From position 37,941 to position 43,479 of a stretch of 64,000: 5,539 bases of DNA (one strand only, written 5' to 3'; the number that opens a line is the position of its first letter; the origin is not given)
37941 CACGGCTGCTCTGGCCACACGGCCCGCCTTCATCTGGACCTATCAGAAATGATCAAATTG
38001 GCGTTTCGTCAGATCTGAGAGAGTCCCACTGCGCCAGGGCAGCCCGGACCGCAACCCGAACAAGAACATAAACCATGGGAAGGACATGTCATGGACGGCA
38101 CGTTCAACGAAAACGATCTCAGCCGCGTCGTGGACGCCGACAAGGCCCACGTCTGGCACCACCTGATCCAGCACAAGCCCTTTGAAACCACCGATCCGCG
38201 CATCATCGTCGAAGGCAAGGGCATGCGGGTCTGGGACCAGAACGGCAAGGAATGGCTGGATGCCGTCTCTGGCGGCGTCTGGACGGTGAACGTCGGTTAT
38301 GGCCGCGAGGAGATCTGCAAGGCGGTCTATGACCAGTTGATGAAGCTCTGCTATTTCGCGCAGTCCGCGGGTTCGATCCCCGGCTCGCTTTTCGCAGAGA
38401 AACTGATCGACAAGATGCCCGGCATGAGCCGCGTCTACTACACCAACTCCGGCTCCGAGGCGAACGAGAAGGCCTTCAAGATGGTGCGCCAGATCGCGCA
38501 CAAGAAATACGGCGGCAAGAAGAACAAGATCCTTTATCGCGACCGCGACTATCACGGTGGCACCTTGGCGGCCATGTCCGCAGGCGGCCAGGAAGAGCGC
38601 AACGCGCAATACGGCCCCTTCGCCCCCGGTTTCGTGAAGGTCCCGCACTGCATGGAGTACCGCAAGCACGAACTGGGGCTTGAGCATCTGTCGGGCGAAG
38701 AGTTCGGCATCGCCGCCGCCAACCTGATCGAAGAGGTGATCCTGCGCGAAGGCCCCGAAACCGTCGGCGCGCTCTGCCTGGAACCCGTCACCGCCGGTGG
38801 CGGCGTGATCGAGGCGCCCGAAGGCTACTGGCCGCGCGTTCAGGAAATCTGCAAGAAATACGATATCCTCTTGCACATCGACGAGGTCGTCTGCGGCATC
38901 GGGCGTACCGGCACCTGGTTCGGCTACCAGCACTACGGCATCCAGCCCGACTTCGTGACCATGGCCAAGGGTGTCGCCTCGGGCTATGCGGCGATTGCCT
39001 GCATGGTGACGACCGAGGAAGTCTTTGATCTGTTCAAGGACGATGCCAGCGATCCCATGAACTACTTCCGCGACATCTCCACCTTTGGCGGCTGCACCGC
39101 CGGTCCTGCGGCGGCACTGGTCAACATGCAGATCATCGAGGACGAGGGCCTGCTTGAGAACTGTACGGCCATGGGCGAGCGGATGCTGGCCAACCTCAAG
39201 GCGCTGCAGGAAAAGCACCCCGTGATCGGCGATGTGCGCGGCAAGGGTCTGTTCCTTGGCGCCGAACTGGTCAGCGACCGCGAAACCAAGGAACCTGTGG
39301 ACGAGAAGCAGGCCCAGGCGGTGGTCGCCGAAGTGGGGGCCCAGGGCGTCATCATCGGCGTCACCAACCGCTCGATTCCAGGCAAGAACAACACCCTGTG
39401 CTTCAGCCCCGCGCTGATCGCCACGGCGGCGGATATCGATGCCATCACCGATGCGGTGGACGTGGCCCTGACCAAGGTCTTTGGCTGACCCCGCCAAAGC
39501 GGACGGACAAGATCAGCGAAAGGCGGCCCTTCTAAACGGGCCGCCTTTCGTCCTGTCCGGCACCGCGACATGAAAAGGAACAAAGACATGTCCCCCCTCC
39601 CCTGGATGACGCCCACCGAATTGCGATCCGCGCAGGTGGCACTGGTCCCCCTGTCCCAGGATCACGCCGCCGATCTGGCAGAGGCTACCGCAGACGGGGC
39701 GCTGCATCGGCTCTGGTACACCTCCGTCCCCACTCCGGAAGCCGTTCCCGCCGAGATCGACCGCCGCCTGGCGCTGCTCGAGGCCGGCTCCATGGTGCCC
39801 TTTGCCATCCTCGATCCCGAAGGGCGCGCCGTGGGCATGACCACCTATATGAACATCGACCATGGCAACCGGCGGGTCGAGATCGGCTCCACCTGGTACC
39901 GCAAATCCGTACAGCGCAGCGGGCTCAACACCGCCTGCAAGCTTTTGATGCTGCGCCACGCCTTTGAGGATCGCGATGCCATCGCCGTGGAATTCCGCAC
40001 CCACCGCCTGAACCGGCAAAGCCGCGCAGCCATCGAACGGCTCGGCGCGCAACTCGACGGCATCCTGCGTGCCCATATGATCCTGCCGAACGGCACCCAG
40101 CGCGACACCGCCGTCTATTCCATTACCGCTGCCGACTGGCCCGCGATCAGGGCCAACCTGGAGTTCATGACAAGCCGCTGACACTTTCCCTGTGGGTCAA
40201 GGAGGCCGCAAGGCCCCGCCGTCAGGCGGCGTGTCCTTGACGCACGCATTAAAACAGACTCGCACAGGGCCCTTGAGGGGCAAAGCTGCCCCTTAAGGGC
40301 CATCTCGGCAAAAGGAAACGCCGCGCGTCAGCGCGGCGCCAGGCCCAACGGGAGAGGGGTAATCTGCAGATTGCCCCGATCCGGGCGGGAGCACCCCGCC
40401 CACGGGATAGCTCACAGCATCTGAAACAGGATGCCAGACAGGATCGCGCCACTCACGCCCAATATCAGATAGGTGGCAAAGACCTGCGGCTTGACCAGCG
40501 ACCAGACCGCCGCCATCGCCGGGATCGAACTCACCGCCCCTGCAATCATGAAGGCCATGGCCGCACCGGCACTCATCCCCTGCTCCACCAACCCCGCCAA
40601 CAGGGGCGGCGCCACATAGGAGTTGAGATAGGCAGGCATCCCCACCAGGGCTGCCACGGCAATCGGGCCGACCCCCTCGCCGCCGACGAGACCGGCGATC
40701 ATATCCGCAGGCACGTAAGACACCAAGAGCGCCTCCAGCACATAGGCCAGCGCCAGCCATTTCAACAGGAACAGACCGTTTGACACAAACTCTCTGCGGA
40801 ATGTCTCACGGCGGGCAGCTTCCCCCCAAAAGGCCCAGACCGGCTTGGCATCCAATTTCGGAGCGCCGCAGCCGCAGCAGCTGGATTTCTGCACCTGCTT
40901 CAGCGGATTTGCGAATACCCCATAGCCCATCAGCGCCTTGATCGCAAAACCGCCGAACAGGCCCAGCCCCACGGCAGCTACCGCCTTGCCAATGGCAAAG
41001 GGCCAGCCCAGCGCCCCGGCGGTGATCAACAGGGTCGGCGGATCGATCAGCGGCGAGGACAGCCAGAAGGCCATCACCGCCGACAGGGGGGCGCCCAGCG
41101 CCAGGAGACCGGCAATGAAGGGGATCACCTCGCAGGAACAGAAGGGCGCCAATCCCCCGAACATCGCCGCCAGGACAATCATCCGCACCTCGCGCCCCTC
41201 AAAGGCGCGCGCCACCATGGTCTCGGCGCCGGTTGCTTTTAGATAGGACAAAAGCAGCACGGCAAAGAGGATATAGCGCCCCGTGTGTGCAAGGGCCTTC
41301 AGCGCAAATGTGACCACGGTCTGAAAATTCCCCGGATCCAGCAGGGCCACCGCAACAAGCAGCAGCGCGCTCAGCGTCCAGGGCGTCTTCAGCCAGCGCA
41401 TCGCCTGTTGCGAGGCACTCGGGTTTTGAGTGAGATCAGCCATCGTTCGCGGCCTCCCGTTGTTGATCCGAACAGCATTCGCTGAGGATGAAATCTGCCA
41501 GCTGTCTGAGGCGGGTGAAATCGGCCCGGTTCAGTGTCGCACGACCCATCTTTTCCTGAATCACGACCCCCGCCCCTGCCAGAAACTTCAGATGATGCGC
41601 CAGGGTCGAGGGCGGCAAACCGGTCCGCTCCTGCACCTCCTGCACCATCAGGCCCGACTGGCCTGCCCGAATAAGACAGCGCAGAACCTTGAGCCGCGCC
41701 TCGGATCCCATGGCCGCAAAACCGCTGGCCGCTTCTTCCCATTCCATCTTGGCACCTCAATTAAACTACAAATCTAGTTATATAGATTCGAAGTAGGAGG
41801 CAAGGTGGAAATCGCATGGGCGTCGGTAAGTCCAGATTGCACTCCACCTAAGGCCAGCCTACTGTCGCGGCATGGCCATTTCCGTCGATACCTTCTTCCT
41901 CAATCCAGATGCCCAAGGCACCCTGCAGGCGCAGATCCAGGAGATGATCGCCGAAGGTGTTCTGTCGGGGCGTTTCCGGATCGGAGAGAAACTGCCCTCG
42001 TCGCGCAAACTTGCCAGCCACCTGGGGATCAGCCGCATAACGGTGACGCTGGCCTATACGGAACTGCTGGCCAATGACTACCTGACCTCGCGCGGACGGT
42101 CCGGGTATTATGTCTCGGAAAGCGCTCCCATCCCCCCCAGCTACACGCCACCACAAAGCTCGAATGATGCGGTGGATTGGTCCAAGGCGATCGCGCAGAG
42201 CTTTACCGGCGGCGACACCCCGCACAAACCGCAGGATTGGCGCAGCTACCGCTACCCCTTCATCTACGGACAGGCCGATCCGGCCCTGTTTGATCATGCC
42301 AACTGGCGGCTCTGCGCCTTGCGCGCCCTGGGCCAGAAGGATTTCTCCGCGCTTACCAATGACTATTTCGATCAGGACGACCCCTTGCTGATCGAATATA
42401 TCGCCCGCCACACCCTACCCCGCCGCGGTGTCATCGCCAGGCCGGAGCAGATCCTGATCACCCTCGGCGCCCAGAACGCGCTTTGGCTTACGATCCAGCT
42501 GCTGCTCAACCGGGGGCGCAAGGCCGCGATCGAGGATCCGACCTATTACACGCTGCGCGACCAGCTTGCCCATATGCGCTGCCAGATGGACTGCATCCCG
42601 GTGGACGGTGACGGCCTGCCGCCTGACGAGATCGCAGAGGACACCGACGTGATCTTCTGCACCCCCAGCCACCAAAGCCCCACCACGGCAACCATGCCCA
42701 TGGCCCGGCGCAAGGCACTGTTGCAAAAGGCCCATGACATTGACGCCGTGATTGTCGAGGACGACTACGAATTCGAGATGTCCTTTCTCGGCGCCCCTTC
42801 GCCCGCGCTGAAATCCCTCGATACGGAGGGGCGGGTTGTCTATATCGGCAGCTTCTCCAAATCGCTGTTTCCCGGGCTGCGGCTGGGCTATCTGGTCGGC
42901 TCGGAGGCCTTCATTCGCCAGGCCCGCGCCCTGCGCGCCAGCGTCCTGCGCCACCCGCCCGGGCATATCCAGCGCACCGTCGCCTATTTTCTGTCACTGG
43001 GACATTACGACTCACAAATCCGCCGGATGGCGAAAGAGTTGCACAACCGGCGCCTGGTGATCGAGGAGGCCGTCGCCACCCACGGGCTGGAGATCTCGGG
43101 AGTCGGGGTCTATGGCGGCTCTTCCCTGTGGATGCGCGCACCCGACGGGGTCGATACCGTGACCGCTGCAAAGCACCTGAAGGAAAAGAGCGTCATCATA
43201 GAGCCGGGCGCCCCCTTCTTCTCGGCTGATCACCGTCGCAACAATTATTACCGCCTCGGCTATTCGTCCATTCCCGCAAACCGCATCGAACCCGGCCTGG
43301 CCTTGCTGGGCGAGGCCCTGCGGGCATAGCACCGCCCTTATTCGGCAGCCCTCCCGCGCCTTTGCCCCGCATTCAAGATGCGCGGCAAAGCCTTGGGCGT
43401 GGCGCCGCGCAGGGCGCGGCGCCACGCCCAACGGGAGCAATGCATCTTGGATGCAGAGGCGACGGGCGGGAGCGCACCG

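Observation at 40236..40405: Family of eight REP-like structured intergenic repeats with conserved single-stranded blocks and variable, compensating stems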

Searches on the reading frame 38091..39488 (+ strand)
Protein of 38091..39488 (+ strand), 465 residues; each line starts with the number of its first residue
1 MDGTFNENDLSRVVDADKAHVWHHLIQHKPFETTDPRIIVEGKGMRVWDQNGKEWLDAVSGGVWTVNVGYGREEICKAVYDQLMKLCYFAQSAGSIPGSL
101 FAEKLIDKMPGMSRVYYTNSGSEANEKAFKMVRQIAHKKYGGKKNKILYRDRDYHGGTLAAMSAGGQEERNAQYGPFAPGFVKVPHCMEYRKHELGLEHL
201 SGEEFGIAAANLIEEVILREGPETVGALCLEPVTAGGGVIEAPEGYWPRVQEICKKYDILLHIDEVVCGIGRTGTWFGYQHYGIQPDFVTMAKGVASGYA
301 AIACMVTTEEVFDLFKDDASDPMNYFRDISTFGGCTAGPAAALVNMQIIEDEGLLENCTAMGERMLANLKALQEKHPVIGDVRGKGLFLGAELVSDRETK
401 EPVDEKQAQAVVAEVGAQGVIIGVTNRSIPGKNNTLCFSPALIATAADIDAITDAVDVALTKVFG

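Call 15: search_protein_families(library=pfam, proteins=[window:38091-39488:+])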
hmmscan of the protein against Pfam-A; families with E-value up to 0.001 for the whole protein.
window:38091-39488:+ (465 aa): 1 family
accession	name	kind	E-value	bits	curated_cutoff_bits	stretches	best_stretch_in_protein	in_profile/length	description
PF00202.27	Aminotran_3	-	1.6e-87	294.3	30.5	1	37-459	11-402/403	Aminotransferase class-III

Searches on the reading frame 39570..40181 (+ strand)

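Call 14: search_protein_families(library=pfam, proteins=[window:39570-40181:+])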
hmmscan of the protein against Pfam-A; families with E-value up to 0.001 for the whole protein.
window:39570-40181:+ (203 aa): 2 families
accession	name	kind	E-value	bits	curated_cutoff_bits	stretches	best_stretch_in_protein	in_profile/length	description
PF13302.13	Acetyltransf_3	-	3.2e-17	63.9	25.4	1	24-161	3-138/138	Acetyltransferase (GNAT) domain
PF00583.31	Acetyltransf_1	-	3.6e-05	24.4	20.7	1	71-159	29-115/116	Acetyltransferase (GNAT) family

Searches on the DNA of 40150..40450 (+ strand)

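Call 8: search_rna_families(source=window, start=40150, end=40450, threshold=evalue, max_evalue=10, show_alignments=2)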
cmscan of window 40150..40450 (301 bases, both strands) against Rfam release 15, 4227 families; matches with E-value up to 10: 9.
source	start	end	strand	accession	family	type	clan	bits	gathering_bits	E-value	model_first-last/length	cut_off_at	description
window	40311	40372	-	RF02651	SorY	Gene; sRNA;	-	25.1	111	0.0032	1-83/83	no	Singlet oxygen resistance RNA Y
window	40315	40349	+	RF01340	CRISPR-DR29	Gene; CRISPR;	-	17.6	39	0.36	1-37/37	no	CRISPR RNA direct repeat element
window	40207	40309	-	RF01771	rnk_leader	Cis-reg; leader;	-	16.5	50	2.7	1-109/109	no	Enterobacteria rnk leader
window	40268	40301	+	RF03571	mir-734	Gene; miRNA;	-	15.2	100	3.8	1-93/93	no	mir-734 microRNA precursor family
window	40264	40381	-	RF02342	ar7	Gene; sRNA;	-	14.8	60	0.79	1-145/145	no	Alphaproteobacterial sRNA ar7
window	40313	40391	-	RF02784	SorX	Gene; sRNA;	-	13.6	46.6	1.1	1-73/73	no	Singlet oxygen resistance RNA X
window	40234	40290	+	RF01519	CC0196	Gene; sRNA;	-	10.5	35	7.3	1-58/58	no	Caulobacter sRNA CC0196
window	40311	40390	-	RF02837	anti-hemB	Gene; sRNA;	-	10.3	49.5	8.6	1-81/81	no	Burkholderia RNA 7 (anti-hemB)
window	40318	40389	-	RF04317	aceE-II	Cis-reg;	-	8.4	100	5.8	83-175/190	no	aceE-II ncRNA motif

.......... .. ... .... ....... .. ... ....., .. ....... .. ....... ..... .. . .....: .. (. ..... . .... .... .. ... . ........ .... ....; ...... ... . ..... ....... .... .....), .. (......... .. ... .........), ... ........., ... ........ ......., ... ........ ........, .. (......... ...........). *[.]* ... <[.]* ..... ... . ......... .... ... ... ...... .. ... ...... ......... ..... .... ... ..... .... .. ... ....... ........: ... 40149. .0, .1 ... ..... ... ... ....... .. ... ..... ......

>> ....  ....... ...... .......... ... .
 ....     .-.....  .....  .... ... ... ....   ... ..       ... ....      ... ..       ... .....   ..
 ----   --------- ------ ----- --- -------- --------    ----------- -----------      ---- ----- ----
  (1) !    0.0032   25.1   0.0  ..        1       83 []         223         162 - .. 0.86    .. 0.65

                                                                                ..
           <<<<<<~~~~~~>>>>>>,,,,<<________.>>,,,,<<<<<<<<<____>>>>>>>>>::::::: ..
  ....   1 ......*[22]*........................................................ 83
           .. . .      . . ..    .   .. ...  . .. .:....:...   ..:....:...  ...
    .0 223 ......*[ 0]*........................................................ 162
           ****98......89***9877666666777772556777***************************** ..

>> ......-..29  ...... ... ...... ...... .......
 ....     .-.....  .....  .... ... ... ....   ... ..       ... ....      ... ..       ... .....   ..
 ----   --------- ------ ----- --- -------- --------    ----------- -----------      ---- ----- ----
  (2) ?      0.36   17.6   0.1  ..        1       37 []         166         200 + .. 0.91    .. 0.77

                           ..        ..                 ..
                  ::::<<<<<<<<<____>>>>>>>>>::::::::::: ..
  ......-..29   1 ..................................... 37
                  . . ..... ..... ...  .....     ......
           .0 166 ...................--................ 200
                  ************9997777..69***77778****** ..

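Call 68: search_dna_similar(query=window:40300-40413:+, collection=plasmids, mode=distant, max_evalue=0.001, max_rows=30)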
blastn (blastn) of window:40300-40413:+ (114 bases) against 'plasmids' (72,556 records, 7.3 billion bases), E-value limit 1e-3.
Records with a match: 4; places in all: 6; records where one place covers at least 80% of the query: 0.
Best place of each record, by identity: 60-80% 4.
By first word of the organism name: Tritonibacter 2; Ruegeria 1; Leisingera 1.
By predicted mobility (MOB-suite, as given by PLSDB): non-mobilizable 4.
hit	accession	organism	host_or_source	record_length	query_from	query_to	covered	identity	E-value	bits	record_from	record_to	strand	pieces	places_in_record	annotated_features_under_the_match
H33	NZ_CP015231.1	Tritonibacter mobilis F1926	cell culture,seawater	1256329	17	104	77%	78.7%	6e-10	70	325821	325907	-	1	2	record has no annotation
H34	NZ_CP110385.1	Tritonibacter mobilis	-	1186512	17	104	77%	76.4%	3e-7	61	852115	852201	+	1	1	record has no annotation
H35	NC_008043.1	Ruegeria sp. TM1040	-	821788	20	98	69%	79.7%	7e-9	66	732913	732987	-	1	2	none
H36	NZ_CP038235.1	Leisingera sp. NJS201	cell culture,Marine Biofilm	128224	34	103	61%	78.6%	2e-4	53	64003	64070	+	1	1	none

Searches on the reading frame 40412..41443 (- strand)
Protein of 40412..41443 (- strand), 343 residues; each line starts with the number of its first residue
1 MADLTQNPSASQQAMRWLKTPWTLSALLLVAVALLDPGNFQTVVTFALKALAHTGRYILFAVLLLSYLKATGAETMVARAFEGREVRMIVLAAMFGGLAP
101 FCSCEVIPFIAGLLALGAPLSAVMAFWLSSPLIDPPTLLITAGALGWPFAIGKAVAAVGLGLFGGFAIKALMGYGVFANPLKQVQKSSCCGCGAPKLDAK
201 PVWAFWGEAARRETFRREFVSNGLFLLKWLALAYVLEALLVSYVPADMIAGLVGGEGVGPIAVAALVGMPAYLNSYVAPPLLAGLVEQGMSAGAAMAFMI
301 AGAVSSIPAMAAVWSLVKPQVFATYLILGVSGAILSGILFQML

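Call 14: search_protein_families(library=pfam, proteins=[window:40412-41443:-])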
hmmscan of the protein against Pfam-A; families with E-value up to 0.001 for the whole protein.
window:40412-41443:- (343 aa): 1 family
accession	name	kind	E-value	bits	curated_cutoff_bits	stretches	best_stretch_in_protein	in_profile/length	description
PF03773.19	ArsP_1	-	1e-37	130.3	32.3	1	40-341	2-293/294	Predicted permease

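Call 59: find_encoding_contigs(protein=window:40412-41443:-, flank=1000, max_places=4)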
Protein window:40412-41443:- (343 aa): 2 contigs read that carry it; 2 places shown.
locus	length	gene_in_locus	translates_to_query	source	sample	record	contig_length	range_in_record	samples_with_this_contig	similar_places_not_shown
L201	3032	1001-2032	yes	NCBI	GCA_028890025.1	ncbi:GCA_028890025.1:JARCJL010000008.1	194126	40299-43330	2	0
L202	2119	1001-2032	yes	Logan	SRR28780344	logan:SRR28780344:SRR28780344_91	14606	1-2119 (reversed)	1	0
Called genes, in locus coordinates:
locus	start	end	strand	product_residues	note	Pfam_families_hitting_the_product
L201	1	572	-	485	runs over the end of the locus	PF00392:GntR, PF00155:Aminotran_1_2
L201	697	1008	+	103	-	PF12840:HTH_20, PF01022:HTH_5 (weak), PF09339:HTH_IclR (weak)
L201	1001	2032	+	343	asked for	PF03773:ArsP_1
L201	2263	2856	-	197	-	PF13302:Acetyltransf_3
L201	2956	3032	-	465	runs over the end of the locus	PF00202:Aminotran_3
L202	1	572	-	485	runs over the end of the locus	PF00392:GntR, PF00155:Aminotran_1_2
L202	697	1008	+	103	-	PF12840:HTH_20, PF01022:HTH_5 (weak), PF09339:HTH_IclR (weak)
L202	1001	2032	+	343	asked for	PF03773:ArsP_1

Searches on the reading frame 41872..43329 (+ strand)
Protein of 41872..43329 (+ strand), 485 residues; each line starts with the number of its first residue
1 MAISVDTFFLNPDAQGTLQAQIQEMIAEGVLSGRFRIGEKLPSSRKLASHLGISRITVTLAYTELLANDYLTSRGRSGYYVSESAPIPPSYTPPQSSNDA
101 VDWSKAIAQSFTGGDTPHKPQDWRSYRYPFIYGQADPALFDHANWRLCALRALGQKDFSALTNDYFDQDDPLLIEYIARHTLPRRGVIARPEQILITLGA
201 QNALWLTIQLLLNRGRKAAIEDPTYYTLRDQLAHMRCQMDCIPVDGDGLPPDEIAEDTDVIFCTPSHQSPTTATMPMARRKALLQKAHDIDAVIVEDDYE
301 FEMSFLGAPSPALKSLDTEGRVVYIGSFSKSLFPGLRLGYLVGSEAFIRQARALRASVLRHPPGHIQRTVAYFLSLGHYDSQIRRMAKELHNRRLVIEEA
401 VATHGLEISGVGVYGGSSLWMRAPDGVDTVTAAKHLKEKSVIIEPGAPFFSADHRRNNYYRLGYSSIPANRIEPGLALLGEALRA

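Call 14: search_protein_families(library=pfam, proteins=[window:41872-43329:+])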
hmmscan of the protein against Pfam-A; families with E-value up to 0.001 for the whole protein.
window:41872-43329:+ (485 aa): 2 families
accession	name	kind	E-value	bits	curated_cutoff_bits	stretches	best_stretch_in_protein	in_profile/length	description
PF00155.27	Aminotran_1_2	-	8e-17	61.9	19.7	1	162-450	35-337/361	Aminotransferase class I and II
PF00392.27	GntR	-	2.3e-13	50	27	1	19-81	2-64/64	Bacterial regulatory proteins, gntR family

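Call 54: find_related_loci(query=window:41872-43329:+, collection=metagenome_contigs, flank=3500)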
Query window:41872-43329:+ (485 aa) in metagenome_contigs; peptide patterns used: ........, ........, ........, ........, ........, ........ (x = any residue, [..] = any of these).
600 stretches matched a pattern (row limit reached: there are more); 547 encode a relative of the query (tblastn E <= 1e-3); the best 80 are kept; 80 distinct loci.
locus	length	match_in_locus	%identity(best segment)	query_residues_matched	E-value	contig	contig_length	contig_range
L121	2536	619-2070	85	1-484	0e+0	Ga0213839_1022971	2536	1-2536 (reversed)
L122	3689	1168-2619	83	1-484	0e+0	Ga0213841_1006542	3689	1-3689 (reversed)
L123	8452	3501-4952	83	1-484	0e+0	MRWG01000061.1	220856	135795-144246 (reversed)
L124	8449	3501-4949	83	1-483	0e+0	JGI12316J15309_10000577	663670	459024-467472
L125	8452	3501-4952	83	1-484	0e+0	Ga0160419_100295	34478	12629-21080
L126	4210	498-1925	83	1-476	0e+0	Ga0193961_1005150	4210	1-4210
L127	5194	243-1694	81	1-484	0e+0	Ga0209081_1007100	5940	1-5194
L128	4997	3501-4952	81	1-484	0e+0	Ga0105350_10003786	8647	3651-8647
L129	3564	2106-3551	77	1-482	0e+0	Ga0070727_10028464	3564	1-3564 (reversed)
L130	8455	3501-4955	76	1-485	0e+0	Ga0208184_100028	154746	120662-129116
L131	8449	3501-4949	75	1-483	0e+0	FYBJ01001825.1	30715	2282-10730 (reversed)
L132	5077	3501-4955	75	1-485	0e+0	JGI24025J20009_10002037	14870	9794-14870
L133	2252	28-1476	73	1-483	0e+0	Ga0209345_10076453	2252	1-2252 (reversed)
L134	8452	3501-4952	75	1-484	0e+0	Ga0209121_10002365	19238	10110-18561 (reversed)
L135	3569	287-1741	73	1-485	0e+0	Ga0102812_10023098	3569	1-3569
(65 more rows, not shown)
